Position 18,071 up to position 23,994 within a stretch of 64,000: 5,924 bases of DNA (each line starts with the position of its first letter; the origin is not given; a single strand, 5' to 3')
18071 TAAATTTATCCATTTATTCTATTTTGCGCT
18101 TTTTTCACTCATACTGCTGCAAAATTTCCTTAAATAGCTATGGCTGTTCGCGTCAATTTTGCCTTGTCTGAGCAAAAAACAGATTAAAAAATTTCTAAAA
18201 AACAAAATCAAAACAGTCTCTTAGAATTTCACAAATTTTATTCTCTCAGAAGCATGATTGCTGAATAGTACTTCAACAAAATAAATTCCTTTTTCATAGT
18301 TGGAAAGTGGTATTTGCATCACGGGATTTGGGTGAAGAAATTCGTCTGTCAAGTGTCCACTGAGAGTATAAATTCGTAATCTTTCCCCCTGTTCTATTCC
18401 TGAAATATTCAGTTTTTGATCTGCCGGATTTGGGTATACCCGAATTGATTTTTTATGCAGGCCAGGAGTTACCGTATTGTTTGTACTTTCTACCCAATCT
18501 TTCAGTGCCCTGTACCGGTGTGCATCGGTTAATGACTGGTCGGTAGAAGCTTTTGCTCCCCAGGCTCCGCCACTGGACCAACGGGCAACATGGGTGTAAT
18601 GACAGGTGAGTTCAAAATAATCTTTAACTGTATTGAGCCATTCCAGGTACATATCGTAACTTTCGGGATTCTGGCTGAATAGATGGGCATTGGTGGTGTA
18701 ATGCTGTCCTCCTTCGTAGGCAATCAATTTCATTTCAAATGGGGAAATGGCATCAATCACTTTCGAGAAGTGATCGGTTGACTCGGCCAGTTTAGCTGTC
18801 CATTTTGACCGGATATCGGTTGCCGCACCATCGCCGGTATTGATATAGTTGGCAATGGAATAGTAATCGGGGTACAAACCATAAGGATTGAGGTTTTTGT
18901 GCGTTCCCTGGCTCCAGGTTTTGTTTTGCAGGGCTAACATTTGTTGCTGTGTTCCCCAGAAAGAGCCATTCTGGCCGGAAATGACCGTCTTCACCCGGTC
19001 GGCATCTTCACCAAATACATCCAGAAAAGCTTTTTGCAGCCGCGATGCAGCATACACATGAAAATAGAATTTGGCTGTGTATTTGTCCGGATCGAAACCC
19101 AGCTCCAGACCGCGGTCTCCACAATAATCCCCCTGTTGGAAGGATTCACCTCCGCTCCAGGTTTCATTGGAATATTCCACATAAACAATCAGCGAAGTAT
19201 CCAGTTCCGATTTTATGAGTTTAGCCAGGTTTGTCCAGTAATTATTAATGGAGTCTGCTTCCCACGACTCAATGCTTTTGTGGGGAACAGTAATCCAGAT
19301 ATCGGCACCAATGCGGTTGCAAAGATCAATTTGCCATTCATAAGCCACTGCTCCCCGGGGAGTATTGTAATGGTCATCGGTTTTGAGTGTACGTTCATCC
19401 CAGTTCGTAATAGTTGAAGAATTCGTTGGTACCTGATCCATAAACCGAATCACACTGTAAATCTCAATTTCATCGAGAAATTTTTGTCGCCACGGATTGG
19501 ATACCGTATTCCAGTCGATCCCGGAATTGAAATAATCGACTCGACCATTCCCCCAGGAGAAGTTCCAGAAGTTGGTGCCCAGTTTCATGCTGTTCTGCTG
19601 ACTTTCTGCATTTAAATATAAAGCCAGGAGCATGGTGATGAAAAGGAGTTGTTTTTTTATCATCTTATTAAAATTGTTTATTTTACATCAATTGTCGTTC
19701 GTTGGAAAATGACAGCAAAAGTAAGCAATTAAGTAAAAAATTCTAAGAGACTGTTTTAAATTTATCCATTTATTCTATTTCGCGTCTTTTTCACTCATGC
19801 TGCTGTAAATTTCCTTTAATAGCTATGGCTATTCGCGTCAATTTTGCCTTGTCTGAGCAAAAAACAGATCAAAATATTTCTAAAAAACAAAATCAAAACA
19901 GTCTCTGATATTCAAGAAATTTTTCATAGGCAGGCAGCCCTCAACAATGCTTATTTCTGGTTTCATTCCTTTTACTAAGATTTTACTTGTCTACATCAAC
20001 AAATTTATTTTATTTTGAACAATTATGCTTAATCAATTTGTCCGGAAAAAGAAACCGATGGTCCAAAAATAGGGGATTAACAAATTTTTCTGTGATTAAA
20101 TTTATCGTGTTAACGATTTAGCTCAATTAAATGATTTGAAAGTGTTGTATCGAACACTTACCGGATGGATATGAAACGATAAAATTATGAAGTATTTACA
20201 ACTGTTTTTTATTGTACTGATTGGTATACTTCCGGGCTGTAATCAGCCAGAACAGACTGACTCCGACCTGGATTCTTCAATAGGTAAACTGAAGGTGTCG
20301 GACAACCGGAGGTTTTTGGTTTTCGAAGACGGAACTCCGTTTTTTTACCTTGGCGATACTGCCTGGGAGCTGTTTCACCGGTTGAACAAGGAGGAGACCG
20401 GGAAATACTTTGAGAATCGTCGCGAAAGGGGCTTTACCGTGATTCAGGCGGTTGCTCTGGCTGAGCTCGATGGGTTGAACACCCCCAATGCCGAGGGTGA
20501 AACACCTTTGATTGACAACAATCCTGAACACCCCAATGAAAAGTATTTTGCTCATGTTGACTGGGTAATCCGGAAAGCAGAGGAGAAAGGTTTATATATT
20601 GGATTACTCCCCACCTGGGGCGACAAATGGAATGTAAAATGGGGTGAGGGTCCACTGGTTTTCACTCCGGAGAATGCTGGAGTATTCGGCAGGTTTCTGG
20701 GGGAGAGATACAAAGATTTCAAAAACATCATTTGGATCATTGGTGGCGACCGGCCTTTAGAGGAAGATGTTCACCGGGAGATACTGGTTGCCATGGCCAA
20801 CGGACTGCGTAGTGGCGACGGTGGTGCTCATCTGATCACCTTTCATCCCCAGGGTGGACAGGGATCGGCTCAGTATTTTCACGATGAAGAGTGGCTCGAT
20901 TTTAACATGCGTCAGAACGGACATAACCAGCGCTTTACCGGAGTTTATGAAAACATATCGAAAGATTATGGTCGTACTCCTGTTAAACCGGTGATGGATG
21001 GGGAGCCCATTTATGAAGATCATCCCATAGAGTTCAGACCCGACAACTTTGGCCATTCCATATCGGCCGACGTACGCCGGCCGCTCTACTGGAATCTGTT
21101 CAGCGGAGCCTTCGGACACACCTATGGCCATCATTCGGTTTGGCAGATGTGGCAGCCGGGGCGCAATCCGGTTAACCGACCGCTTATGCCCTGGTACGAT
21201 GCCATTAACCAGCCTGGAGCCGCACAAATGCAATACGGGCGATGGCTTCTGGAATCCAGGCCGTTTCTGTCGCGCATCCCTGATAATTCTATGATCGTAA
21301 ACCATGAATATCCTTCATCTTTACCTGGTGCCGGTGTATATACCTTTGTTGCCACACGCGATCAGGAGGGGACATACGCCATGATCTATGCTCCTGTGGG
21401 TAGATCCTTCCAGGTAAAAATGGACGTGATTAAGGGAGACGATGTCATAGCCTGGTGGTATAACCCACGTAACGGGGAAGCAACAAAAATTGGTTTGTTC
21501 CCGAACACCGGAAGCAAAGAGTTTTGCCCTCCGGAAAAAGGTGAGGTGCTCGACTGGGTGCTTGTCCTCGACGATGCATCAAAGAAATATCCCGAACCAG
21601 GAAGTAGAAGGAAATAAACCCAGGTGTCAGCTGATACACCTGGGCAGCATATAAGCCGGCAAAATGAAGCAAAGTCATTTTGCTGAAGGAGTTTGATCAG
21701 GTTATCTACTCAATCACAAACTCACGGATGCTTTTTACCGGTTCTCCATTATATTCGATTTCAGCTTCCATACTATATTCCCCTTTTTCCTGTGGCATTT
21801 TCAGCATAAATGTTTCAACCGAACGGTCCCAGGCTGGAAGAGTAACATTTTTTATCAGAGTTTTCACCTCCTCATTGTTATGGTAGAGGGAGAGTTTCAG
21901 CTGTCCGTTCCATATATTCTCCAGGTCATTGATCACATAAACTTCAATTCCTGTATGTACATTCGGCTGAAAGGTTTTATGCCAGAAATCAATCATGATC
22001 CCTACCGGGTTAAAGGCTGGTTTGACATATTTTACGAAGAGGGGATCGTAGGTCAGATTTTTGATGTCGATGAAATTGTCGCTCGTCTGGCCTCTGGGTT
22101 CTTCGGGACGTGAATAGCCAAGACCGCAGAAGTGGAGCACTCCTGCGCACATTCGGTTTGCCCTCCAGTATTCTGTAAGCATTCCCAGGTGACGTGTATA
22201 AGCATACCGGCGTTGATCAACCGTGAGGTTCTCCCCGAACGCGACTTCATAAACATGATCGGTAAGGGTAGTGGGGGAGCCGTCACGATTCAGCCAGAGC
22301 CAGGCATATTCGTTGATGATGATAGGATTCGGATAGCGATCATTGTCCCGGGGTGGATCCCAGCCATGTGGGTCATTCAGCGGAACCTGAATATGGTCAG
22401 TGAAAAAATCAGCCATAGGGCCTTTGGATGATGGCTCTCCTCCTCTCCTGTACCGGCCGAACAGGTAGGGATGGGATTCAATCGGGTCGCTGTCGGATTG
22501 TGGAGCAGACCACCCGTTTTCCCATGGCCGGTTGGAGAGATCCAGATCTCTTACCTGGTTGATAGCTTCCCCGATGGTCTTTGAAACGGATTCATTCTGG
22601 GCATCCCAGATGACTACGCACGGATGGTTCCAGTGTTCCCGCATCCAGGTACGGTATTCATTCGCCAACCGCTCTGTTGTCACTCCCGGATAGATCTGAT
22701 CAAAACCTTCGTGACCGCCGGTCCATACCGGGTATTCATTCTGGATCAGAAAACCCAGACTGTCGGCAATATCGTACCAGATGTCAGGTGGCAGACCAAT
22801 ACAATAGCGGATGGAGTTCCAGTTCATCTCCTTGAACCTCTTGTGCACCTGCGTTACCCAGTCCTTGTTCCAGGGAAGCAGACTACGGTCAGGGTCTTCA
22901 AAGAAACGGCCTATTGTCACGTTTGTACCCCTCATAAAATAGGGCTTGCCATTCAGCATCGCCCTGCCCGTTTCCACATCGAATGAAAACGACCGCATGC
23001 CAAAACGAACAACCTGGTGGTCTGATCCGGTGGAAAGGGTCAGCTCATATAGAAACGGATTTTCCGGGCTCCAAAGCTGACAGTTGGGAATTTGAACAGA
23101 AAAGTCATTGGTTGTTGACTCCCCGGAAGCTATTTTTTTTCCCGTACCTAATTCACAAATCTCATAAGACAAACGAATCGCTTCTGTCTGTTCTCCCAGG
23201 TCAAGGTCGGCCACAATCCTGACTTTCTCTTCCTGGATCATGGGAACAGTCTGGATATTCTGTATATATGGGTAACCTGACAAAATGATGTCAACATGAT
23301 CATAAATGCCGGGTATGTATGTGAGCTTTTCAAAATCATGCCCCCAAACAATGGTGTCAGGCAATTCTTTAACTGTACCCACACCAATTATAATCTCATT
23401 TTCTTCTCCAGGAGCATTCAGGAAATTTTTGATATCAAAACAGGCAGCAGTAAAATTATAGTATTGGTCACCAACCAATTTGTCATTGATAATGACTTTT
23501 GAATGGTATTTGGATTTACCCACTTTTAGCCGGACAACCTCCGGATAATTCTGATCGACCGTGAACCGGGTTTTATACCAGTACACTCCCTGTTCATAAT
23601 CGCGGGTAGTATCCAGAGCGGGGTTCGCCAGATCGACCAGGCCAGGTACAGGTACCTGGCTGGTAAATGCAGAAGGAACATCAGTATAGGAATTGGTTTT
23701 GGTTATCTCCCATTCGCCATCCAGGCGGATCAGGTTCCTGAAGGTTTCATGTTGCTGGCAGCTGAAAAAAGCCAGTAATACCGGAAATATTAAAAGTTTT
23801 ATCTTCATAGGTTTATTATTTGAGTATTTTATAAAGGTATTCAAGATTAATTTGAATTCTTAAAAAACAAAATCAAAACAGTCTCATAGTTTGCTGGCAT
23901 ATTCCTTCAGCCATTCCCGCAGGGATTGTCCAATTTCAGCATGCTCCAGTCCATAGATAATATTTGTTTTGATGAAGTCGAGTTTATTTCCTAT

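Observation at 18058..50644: A ~160-bp MITE-like element family: 11-bp perfect terminal inverted repeats, 3-bp T(A/T)A target-site duplications, five full copies plus one end remnant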

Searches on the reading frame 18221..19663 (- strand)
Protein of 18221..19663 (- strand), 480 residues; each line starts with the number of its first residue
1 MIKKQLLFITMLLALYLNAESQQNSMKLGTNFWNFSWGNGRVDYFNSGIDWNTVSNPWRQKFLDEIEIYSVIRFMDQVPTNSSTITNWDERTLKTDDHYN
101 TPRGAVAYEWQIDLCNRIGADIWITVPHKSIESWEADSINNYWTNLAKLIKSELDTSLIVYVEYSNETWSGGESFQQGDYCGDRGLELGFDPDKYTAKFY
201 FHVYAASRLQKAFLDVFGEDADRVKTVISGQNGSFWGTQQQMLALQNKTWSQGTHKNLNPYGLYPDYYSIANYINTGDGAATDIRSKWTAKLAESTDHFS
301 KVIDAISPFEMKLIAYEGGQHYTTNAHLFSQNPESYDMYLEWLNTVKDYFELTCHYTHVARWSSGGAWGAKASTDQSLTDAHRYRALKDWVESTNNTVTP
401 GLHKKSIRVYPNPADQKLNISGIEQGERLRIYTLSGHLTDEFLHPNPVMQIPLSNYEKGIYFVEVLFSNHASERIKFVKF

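Call 9: find_encoding_contigs(protein=window:18221-19663:-, flank=3000, max_places=10)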
Protein window:18221-19663:- (480 aa): 5 contigs read that carry it; 5 places shown.
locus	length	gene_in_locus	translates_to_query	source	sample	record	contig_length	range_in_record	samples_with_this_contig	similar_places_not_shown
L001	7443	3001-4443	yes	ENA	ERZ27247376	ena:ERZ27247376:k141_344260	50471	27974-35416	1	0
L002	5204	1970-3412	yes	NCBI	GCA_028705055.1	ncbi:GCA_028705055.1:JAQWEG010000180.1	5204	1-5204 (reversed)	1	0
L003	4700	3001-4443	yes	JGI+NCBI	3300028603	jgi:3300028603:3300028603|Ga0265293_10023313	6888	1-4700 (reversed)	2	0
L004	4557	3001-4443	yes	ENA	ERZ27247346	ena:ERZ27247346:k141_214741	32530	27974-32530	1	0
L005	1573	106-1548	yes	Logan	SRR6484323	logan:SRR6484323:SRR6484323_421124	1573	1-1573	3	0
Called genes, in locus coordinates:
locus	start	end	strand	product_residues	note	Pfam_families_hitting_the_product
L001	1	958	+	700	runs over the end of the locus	PF00703:Glyco_hydro_2, PF02836:Glyco_hydro_2_C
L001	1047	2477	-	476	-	PF13204:Apiosidase, PF12904:Collagen_bind_2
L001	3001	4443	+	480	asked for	PF18962:Por_Secre_tail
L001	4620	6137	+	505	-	-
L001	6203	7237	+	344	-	PF07632:Sde182_NH-like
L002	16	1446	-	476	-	PF13204:Apiosidase, PF12904:Collagen_bind_2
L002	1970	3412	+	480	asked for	PF18962:Por_Secre_tail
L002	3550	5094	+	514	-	-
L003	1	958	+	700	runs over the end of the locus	PF00703:Glyco_hydro_2, PF02836:Glyco_hydro_2_C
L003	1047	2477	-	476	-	PF13204:Apiosidase, PF12904:Collagen_bind_2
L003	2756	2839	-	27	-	-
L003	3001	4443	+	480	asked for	PF18962:Por_Secre_tail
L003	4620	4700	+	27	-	?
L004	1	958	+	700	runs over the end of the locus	PF00703:Glyco_hydro_2, PF02836:Glyco_hydro_2_C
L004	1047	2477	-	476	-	PF13204:Apiosidase, PF12904:Collagen_bind_2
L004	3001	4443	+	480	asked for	PF18962:Por_Secre_tail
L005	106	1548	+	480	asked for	PF18962:Por_Secre_tail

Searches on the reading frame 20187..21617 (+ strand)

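Call 23: search_protein_families(library=pfam, proteins=[window:20187-21617:+])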
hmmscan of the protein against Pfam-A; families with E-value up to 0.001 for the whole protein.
window:20187-21617:+ (476 aa): 2 families
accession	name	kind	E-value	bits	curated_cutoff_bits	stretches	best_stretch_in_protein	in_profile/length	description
PF13204.13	Apiosidase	-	2e-120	402.7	26.5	1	38-361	1-319/320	Apiosidase-like, catalytic domain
PF12904.13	Collagen_bind_2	-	1.8e-24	85.8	22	1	364-462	1-92/92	Putative collagen-binding domain of a collagenase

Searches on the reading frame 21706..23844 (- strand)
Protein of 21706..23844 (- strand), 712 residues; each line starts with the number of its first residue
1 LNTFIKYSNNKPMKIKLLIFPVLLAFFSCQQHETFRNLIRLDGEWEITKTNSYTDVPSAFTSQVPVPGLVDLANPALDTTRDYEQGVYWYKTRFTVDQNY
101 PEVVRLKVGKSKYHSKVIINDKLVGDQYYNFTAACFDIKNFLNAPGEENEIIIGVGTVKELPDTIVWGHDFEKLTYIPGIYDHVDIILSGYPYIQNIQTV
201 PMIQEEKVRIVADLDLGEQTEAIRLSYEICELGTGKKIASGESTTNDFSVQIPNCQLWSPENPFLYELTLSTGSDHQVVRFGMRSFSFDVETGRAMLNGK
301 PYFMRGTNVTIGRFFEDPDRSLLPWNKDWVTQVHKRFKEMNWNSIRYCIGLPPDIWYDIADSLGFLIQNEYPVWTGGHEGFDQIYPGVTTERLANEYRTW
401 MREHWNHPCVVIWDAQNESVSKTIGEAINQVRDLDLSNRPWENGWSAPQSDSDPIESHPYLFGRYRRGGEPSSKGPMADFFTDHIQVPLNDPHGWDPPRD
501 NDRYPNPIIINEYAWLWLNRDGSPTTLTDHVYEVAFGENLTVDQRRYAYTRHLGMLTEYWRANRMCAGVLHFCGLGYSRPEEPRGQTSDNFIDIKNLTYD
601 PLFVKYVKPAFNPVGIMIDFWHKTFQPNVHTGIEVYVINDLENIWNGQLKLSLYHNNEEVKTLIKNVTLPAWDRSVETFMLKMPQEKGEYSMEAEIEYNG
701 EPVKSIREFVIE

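Call 23: search_protein_families(library=pfam, proteins=[window:21706-23844:-])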
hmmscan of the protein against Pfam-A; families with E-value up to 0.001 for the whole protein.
window:21706-23844:- (712 aa): 4 families
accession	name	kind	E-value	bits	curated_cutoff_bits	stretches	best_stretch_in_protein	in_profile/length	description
PF00703.27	Glyco_hydro_2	-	3e-10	41.3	23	1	193-284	2-109/109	Glycosyl hydrolases family 2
PF02836.23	Glyco_hydro_2_C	-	1e-07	31.8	21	1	290-440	3-157/302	Glycosyl hydrolases family 2, TIM barrel domain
PF02837.24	Glyco_hydro_2_N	-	2e-05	25.1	28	1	45-184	23-163/169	Glycosyl hydrolases family 2, sugar binding domain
PF22666.2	Glyco_hydro_2_N2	-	5.6e-05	23.7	27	1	82-153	44-115/167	Glycosyl hydrolase 2 galactose-binding domain-like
